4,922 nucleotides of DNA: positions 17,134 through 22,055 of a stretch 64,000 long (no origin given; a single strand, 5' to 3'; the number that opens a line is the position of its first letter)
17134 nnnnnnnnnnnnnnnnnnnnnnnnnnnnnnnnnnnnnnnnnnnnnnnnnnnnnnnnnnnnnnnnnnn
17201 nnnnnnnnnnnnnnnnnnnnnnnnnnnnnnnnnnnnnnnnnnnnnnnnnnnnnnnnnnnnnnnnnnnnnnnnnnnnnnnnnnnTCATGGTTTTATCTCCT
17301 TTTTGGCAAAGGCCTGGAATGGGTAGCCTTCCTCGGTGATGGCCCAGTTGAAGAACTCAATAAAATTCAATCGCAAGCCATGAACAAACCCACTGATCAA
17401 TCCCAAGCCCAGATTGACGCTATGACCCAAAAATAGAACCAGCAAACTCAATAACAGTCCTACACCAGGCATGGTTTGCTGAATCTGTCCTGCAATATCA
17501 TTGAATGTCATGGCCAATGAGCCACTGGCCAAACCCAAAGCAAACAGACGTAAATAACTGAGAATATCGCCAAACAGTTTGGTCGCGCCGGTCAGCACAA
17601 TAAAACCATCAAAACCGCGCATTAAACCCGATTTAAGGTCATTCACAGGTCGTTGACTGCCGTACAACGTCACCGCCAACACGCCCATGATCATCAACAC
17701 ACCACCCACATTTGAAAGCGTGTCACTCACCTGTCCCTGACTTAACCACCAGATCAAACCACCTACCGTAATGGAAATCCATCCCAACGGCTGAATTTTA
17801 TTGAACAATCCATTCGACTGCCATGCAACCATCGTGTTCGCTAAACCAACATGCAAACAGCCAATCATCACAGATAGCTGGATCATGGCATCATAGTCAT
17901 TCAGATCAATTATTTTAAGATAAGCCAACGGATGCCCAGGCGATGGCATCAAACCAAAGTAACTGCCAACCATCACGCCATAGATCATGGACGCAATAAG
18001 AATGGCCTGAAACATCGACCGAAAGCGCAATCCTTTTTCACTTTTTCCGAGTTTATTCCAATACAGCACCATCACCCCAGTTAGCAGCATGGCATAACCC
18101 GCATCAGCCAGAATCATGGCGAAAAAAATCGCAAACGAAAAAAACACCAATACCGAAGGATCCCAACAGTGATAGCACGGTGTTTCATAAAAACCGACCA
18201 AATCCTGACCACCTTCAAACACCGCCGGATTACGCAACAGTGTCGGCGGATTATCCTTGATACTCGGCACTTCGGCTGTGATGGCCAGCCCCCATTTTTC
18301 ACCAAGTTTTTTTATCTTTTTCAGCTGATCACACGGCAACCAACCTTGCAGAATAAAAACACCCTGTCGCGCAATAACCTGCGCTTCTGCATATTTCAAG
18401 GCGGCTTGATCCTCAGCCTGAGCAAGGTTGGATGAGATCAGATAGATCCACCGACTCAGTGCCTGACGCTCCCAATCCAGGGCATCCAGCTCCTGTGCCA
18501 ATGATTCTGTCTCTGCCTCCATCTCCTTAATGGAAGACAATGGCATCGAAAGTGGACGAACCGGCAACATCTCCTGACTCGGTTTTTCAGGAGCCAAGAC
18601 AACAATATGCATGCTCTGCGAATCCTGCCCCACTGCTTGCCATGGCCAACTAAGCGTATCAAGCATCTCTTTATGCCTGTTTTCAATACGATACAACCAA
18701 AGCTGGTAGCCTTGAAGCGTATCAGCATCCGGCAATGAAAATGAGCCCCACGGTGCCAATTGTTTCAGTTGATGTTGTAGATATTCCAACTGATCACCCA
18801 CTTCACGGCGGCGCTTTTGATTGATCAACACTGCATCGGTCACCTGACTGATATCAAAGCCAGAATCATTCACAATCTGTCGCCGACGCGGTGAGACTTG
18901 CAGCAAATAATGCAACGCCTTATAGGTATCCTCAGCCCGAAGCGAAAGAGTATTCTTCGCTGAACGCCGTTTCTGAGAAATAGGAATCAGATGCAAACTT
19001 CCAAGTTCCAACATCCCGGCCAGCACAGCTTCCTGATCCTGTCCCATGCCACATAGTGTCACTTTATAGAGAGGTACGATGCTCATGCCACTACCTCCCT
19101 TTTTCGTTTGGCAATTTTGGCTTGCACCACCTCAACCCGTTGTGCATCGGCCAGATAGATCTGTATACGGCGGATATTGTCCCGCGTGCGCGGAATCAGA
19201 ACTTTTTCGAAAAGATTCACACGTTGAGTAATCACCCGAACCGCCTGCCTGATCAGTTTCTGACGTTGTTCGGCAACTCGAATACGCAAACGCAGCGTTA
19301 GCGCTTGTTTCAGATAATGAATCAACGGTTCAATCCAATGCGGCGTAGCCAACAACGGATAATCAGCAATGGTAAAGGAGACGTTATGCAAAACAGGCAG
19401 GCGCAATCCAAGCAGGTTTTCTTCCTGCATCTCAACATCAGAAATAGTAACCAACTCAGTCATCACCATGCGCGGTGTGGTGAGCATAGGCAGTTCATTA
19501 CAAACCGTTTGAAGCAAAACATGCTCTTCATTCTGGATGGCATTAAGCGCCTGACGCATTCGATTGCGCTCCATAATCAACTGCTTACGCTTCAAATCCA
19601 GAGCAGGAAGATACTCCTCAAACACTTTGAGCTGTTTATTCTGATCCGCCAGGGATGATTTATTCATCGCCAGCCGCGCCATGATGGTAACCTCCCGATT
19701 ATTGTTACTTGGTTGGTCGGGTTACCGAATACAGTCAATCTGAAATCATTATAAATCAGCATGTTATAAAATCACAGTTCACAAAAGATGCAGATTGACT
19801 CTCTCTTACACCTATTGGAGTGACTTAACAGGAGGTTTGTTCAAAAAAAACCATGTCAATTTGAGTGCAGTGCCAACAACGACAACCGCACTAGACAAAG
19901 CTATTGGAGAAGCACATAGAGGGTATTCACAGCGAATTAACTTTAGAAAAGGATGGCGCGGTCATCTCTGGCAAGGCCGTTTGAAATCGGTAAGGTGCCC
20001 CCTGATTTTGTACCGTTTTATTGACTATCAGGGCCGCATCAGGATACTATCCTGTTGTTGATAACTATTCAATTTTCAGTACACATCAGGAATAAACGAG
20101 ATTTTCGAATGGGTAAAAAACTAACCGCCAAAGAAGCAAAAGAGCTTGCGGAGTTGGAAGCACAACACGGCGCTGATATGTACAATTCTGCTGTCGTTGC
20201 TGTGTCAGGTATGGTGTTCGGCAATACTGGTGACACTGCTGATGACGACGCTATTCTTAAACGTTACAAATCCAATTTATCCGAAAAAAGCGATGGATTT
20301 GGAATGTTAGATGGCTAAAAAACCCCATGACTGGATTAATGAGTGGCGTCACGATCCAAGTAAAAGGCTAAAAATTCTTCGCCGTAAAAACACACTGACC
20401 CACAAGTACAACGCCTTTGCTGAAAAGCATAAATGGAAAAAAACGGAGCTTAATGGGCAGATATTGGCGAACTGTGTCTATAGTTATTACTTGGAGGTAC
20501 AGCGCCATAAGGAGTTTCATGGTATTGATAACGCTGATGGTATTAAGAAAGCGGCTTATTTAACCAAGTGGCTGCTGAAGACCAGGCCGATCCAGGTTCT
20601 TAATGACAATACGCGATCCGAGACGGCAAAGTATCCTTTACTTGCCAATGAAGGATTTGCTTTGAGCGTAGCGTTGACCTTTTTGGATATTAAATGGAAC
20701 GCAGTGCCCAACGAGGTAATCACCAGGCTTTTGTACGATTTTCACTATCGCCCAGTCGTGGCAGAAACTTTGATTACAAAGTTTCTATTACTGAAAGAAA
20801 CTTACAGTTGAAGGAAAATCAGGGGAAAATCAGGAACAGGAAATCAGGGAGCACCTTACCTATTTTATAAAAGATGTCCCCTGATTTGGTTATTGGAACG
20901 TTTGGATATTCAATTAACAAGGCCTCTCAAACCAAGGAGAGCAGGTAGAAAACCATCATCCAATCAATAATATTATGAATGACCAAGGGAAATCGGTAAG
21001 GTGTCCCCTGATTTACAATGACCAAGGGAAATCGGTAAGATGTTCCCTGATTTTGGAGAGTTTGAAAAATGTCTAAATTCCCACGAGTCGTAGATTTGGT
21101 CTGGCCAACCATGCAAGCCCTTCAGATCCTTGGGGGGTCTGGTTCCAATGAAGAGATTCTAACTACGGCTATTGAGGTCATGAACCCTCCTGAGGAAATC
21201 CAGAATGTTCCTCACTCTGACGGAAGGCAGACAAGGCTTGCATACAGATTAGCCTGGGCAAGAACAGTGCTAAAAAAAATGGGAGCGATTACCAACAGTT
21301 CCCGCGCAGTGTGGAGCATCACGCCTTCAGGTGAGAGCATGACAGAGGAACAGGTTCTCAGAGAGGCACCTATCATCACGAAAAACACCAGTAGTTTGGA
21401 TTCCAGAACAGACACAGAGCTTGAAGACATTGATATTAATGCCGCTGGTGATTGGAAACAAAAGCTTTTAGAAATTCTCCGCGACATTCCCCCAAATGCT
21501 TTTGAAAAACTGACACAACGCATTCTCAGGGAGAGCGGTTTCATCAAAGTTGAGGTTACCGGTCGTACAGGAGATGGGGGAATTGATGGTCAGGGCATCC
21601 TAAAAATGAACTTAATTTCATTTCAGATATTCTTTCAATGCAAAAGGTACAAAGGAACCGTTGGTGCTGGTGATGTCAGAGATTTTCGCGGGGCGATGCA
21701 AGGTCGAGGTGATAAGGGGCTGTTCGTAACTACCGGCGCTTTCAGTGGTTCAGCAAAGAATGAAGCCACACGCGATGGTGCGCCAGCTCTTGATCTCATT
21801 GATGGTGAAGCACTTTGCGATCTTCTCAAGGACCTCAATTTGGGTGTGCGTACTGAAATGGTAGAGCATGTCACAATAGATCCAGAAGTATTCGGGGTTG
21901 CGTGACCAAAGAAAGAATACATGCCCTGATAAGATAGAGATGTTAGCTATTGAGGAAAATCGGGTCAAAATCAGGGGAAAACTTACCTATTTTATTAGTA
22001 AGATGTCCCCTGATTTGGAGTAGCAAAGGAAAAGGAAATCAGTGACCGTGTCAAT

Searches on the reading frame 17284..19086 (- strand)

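Call 60: search_protein_families(library=pfam, proteins=[window:17284-19086:-], max_evalue=0.0001)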
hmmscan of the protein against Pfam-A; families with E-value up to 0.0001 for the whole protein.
window:17284-19086:- (600 aa): 1 family
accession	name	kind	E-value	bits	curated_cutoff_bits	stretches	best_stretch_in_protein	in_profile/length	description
PF01496.24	V_ATPase_I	-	4.6e-18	65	30.7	2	239-365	304-439/815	V-type ATPase 116kDa subunit family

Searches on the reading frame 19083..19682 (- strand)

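Call 60: search_protein_families(library=pfam, proteins=[window:19083-19682:-], max_evalue=0.0001)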
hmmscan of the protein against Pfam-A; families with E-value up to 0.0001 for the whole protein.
window:19083-19682:- (199 aa): 1 family
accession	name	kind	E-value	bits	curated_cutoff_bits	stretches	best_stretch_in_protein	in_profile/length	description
PF01813.22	ATP-synt_D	-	1.8e-32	113.3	25.7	1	11-193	2-196/196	ATP synthase subunit D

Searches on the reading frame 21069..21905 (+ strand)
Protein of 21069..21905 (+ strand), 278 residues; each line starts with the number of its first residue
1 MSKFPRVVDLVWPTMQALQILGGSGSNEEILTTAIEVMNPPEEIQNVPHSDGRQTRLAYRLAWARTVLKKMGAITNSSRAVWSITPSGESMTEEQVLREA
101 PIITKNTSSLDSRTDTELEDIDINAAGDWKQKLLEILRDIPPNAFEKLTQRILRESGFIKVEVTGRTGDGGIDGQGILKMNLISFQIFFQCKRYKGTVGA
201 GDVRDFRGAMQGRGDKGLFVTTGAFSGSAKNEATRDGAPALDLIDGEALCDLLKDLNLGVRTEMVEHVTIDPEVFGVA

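Call 60: search_protein_families(library=pfam, proteins=[window:21069-21905:+], max_evalue=0.0001)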
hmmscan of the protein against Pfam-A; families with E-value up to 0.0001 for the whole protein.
window:21069-21905:+ (278 aa): 3 families
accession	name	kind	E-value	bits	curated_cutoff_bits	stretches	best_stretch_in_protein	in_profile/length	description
PF04471.18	Mrr_cat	-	5.7e-29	101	21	1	138-253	2-115/115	Restriction endonuclease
PF14338.12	Mrr_N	-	1.3e-16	61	29.5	1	10-92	4-85/87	Mrr N-terminal domain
PF22722.2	NA-iREase1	-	2.8e-10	40.6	27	1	146-251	2-106/106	NACHT-associated inactive Restriction Endonuclease 1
